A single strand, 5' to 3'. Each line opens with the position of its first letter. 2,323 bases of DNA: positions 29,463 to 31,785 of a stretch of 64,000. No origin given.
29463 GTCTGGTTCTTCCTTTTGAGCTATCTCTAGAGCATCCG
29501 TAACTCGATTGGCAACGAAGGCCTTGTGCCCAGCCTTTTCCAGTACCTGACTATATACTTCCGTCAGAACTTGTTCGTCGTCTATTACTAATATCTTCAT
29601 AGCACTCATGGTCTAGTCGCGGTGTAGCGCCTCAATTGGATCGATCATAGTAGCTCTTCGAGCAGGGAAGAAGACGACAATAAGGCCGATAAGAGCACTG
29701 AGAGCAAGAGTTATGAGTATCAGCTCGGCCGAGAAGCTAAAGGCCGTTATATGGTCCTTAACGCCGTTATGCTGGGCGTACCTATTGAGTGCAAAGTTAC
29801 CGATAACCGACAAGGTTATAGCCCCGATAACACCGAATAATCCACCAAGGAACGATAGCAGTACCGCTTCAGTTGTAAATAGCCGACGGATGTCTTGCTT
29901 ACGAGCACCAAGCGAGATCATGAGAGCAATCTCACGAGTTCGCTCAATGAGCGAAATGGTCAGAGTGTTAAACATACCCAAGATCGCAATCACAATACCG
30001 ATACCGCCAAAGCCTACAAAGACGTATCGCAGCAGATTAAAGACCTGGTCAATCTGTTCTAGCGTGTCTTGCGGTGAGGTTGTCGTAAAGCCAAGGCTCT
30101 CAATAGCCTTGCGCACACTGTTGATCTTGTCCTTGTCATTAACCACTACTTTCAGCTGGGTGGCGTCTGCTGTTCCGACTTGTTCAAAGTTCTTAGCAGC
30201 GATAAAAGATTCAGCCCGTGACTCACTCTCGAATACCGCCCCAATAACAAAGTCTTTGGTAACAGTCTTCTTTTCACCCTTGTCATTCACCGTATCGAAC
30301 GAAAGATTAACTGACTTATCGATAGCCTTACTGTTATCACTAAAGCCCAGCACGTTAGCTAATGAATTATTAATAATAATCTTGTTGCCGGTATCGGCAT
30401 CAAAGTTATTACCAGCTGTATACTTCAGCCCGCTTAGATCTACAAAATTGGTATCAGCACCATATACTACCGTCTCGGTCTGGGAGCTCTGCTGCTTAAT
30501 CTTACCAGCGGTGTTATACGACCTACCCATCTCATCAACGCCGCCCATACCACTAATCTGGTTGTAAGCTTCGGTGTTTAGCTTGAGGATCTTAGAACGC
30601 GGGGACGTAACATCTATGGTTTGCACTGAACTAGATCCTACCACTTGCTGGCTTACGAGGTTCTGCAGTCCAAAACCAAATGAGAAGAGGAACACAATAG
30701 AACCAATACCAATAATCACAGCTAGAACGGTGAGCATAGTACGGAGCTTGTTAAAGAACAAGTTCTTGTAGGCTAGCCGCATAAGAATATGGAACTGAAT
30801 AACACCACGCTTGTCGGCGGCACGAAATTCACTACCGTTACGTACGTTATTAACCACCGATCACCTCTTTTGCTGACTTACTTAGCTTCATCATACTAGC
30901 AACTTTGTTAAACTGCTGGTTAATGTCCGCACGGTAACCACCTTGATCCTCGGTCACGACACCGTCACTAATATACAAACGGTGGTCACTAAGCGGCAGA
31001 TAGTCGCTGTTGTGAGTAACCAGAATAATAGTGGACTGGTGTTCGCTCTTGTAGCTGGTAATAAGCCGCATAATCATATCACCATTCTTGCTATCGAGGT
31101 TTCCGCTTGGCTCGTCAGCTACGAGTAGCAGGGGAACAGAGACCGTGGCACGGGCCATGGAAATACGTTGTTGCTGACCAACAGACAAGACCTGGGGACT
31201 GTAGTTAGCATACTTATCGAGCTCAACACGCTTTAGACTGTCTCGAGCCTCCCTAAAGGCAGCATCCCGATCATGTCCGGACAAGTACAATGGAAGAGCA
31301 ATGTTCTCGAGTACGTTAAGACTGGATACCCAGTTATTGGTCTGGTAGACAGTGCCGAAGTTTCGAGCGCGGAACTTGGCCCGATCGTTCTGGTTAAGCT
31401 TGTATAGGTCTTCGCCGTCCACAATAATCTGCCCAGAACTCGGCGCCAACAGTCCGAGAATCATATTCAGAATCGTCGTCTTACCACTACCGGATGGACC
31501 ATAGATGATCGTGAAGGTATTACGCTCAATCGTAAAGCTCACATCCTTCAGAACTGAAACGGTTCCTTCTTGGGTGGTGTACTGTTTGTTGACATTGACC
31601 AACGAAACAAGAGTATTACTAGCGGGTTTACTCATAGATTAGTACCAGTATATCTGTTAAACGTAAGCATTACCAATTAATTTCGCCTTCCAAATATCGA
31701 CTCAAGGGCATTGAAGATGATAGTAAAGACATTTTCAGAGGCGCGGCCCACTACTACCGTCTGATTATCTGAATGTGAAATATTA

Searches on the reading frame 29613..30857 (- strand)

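Call 24: search_protein_families(library=pfam, proteins=[window:29613-30857:-], max_evalue=0.001)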
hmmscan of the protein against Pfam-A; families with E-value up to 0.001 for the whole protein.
window:29613-30857:- (414 aa): 2 families
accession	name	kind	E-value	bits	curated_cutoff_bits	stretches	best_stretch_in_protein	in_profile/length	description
PF02687.27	FtsX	-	4.7e-16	59.4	25.5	1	283-405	3-118/120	FtsX-like permease C-terminal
PF12704.14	MacB_PCD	-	1.4e-15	58.6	27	1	40-254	1-206/207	MacB-like periplasmic core domain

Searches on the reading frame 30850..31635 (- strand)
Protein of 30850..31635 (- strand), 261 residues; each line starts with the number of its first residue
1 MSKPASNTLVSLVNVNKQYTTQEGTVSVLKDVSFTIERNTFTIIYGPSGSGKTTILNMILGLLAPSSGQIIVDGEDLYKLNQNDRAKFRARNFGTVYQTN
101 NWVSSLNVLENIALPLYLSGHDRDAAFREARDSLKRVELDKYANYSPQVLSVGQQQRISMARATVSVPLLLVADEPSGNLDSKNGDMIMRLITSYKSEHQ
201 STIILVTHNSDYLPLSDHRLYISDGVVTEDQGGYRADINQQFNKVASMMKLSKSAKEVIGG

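Call 25: search_protein_families(library=pfam, proteins=[window:30850-31635:-], max_evalue=0.001)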
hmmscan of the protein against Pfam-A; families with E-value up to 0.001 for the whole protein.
window:30850-31635:- (261 aa): 9 families
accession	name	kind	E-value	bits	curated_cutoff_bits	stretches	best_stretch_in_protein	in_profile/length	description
PF00005.33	ABC_tran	-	5.7e-30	105.1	25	1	29-177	1-136/137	ABC transporter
PF13304.12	AAA_21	-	1.5e-06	29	27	0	41-63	1-23/304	AAA domain, putative AbiEii toxin, Type IV TA system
PF02463.25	SMC_N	-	2.5e-06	27.5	40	1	39-215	24-204/220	RecF/RecN/SMC N terminal domain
PF13555.12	AAA_29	-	1.5e-05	25.1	27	1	32-67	15-50/61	P-loop containing region of AAA domain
PF13476.12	AAA_23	-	6.5e-05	24.1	27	1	38-61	18-41/201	AAA domain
PF13401.12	AAA_22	-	0.00012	22.8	27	1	38-82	4-33/130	AAA domain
PF20720.3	nSTAND3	-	0.00018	21.7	27.2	1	30-65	8-43/155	Novel STAND NTPase 3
PF13166.12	AAA_13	-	0.00024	20.4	36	0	164-214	523-575/713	AAA domain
PF00437.27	T2SSE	-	0.00034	19.8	24.9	1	37-77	139-179/370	Type II/IV secretion system protein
